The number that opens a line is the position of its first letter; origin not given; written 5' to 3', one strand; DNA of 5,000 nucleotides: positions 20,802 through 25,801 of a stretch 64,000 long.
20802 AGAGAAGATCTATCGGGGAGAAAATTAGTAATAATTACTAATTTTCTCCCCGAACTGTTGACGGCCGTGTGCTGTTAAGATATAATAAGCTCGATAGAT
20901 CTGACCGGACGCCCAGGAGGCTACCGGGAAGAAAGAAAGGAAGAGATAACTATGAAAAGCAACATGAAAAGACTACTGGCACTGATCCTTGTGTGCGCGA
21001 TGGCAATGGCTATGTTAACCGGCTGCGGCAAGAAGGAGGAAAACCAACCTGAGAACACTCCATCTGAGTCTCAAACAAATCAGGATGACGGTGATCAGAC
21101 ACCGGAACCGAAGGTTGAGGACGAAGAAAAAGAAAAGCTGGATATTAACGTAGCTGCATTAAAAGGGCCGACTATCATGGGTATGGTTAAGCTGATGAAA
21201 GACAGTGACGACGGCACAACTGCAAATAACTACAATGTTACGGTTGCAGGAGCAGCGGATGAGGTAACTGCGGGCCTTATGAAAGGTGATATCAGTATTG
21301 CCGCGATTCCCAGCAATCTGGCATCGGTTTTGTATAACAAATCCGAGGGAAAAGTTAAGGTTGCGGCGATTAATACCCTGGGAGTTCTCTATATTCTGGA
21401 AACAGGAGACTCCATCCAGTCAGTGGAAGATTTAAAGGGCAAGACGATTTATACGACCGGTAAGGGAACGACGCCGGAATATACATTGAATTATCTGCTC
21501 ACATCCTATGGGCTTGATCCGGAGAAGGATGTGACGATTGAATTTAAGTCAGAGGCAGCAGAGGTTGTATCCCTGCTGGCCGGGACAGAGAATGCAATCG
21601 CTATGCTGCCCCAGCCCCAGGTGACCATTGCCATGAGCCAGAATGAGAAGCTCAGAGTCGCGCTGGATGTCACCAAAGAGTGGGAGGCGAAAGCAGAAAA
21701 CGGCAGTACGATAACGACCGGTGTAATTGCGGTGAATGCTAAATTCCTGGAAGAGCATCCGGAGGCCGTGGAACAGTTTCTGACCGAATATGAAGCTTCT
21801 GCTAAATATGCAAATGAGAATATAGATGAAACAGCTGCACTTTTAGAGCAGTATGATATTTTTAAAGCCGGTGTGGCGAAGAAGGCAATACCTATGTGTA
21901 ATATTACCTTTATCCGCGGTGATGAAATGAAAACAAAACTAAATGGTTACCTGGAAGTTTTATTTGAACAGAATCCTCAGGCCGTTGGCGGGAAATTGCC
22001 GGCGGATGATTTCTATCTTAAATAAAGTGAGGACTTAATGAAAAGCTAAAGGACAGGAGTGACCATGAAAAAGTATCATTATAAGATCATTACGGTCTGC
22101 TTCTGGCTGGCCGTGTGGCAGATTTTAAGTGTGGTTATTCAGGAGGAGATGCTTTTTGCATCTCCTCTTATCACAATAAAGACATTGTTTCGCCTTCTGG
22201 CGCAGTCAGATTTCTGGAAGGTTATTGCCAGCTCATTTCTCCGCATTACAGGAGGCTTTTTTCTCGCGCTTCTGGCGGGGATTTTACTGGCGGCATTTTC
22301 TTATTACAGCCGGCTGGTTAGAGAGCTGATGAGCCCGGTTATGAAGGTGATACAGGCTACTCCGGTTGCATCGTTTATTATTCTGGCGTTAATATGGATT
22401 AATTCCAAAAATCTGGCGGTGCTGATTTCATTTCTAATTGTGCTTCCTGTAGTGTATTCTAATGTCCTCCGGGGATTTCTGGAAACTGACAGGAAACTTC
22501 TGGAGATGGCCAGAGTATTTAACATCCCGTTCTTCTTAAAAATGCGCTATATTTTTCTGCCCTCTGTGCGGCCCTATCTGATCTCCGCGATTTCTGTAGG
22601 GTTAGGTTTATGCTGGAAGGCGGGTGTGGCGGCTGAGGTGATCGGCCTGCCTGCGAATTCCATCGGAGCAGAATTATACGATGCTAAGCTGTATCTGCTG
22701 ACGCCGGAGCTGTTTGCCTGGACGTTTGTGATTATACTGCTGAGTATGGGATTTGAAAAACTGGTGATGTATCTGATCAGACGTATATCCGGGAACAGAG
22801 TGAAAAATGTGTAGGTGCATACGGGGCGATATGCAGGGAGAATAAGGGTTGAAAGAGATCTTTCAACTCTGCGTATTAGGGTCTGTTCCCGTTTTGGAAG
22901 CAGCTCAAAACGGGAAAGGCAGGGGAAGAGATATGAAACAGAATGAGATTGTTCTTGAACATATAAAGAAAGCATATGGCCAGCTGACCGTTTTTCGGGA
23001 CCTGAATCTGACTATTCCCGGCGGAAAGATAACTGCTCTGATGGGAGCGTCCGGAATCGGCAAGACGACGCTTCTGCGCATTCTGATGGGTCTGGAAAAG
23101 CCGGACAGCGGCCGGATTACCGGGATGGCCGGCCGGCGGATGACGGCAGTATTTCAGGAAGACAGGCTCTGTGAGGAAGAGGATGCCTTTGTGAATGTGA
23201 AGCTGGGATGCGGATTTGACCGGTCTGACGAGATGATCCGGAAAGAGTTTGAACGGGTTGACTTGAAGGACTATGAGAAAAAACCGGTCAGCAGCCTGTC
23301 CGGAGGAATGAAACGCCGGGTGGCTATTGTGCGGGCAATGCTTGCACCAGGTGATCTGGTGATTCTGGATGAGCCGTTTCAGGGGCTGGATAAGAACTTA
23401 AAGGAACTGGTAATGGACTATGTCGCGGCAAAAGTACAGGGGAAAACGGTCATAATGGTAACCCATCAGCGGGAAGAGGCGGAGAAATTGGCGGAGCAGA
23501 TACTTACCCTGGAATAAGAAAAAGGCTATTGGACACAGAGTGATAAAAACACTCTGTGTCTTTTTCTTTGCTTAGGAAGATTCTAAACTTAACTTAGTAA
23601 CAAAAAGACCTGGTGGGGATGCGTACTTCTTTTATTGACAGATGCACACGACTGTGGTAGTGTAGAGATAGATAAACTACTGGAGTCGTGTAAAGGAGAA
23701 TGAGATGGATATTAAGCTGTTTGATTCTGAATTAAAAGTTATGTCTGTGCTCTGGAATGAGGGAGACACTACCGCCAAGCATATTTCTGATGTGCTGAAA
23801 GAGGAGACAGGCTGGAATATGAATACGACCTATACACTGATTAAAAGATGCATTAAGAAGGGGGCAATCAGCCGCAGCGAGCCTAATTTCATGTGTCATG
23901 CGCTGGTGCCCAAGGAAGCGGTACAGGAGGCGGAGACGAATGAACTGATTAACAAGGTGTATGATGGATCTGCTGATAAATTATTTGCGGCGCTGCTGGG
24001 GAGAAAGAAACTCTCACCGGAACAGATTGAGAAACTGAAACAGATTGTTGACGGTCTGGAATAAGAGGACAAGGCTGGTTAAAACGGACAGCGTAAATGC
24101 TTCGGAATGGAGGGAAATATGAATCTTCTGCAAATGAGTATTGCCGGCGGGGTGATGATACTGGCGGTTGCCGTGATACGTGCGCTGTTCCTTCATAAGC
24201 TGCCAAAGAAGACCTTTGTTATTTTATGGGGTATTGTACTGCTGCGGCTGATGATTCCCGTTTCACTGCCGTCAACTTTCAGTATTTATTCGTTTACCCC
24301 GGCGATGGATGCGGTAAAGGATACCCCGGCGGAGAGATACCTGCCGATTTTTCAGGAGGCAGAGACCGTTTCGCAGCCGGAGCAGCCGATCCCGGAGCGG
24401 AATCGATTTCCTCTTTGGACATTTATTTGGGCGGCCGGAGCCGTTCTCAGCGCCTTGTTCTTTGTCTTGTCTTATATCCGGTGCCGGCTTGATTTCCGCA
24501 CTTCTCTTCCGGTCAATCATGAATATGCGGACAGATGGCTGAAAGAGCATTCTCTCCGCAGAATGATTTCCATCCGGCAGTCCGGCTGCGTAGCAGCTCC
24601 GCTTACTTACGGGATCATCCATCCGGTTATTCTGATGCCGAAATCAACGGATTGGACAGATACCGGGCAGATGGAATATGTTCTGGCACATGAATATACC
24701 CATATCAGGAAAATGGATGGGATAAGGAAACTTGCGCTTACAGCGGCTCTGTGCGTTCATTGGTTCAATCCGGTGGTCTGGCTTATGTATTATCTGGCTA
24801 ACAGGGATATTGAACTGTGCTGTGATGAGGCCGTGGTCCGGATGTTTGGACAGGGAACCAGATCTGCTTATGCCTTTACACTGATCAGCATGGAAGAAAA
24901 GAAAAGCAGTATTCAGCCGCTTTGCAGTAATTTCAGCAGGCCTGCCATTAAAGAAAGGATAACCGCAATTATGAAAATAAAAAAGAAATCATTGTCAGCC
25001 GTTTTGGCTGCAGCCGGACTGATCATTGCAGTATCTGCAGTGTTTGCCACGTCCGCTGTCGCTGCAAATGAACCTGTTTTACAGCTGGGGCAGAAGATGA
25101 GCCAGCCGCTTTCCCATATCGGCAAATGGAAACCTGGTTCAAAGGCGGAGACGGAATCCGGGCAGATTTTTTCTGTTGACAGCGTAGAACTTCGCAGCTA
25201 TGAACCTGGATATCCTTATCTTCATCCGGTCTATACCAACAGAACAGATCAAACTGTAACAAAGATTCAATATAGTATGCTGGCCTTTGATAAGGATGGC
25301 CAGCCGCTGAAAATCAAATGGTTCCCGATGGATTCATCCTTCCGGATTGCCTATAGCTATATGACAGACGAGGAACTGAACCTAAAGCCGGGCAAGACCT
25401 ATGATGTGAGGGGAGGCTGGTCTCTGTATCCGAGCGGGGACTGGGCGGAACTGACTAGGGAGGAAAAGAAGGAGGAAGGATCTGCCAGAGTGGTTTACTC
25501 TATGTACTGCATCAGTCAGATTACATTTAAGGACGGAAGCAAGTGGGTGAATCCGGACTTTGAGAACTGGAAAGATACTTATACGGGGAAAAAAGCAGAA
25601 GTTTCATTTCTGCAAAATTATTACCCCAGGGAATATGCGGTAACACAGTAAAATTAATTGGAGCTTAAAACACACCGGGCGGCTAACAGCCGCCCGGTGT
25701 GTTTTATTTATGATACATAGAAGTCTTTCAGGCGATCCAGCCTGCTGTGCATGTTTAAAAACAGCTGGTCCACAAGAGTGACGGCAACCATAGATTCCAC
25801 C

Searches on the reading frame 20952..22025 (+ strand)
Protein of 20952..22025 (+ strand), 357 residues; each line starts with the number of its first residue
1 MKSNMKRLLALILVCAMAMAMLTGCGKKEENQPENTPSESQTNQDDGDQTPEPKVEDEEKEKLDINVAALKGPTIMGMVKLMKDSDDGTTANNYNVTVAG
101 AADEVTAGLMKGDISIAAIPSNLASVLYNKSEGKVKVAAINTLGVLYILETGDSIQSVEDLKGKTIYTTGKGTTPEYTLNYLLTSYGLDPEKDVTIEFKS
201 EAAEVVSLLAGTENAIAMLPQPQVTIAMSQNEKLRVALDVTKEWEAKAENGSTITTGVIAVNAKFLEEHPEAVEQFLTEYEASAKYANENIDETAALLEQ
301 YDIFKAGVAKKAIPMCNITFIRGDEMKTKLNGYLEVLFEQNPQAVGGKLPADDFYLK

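Call 75: search_protein_families(library=pfam, proteins=[window:20952-22025:+], max_evalue=0.00001)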
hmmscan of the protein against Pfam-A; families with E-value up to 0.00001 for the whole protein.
window:20952-22025:+ (357 aa): 2 families
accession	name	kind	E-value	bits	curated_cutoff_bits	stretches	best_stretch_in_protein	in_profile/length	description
PF09084.16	NMT1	-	6.2e-11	43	20.5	1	141-290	73-212/216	NMT1/THI5 like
PF12974.12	Phosphonate-bd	-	1.8e-09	37.8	27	1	98-302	35-230/242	ABC transporter, phosphonate, periplasmic substrate-binding protein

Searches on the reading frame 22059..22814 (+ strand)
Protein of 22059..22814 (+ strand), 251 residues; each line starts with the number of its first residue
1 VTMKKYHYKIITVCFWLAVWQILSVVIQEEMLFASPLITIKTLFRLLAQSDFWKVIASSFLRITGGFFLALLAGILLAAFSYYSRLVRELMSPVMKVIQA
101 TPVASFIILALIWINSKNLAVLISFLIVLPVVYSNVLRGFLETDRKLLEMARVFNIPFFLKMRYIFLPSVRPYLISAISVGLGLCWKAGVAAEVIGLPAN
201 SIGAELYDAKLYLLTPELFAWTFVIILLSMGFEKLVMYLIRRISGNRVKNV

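Call 75: search_protein_families(library=pfam, proteins=[window:22059-22814:+], max_evalue=0.00001)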
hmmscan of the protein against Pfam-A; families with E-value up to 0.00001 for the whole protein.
window:22059-22814:+ (251 aa): 1 family
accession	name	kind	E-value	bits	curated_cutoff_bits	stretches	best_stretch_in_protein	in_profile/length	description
PF00528.27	BPD_transp_1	-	1.5e-14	54.6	26.4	1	71-249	2-183/184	Binding-protein-dependent transport system inner membrane component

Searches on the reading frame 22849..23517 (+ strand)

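Call 18: search_protein_families(library=pfam, proteins=[window:22849-23517:+], max_evalue=0.001)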
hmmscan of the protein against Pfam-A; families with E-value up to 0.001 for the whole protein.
window:22849-23517:+ (222 aa): 4 families
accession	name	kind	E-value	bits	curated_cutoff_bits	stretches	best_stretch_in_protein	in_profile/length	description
PF00005.33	ABC_tran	-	3.6e-28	99.3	25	1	50-177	2-136/137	ABC transporter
PF13304.12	AAA_21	-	6.7e-09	36.7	27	1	123-207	214-299/304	AAA domain, putative AbiEii toxin, Type IV TA system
PF03193.22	RsgA_GTPase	-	0.00031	21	30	1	49-91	97-138/174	RsgA GTPase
PF13401.12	AAA_22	-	0.00092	20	27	0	60-187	6-104/130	AAA domain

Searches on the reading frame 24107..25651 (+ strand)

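Call 18: search_protein_families(library=pfam, proteins=[window:24107-25651:+], max_evalue=0.001)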
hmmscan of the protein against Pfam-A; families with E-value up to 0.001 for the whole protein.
window:24107-25651:+ (514 aa): 2 families
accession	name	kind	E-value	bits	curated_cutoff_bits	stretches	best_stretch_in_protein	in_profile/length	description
PF05569.17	Peptidase_M56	-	7.5e-49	166.9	31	1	6-288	2-296/296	BlaR1 peptidase M56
PF19092.6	DUF5780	-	2.4e-29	102.2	28.2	1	371-495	1-109/109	Family of unknown function (DUF5780)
